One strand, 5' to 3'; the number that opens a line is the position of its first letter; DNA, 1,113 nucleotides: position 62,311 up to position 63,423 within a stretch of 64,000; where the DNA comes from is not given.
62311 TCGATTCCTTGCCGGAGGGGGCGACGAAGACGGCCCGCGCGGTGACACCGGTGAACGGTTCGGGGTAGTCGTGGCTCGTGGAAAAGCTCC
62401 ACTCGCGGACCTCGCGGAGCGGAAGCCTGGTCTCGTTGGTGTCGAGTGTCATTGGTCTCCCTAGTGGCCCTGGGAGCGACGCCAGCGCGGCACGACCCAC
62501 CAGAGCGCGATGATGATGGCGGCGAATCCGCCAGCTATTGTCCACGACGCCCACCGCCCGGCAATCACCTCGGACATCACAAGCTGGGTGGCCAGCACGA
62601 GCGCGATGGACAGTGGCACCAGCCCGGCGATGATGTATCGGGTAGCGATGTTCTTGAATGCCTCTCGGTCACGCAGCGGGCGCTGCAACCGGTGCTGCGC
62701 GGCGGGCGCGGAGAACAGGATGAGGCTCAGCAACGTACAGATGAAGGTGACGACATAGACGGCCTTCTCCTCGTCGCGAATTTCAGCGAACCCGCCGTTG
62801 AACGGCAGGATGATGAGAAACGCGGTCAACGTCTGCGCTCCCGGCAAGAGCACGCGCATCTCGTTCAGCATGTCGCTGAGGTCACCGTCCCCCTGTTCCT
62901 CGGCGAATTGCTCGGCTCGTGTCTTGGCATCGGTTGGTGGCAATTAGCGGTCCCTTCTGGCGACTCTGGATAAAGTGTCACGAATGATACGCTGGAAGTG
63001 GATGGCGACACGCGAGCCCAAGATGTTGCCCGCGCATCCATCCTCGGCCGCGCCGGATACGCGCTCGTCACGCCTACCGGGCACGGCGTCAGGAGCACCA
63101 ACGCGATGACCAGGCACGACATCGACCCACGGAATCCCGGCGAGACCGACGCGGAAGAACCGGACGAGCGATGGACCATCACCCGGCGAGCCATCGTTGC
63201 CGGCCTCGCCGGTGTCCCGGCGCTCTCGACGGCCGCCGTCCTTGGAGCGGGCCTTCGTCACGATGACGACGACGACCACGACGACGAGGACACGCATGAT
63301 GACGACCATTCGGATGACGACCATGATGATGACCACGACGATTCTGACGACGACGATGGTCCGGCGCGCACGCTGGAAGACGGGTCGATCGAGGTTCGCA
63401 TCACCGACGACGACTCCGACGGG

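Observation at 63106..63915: Tat-signal di-cupredoxin with a 33-residue His/Asp tract at the mature N-terminus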

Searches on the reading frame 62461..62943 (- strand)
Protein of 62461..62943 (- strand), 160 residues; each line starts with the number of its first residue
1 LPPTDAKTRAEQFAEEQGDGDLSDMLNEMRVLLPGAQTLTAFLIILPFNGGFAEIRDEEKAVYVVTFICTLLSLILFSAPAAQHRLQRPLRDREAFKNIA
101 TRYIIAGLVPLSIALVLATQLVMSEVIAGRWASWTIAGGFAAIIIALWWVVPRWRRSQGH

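Call 45: search_protein_families(library=pfam, proteins=[window:62461-62943:-], max_evalue=0.001)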
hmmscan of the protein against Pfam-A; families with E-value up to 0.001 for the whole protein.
window:62461-62943:- (160 aa): 1 family
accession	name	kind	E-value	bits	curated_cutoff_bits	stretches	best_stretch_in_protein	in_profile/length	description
PF19853.4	DUF6328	-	9.5e-31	107.2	26.3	1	15-152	5-142/142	Family of unknown function (DUF6328)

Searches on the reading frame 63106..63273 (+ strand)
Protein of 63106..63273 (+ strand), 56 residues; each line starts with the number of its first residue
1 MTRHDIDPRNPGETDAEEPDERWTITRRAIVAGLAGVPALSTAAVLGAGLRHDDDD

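Call 37: search_protein_families(library=ncbifam, proteins=[window:63106-63273:+], max_evalue=10)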
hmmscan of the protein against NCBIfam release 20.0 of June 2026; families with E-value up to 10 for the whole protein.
seq(56 aa): 0 families
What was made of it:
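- The Tat profile HMM does not recognise the signal (call 37).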
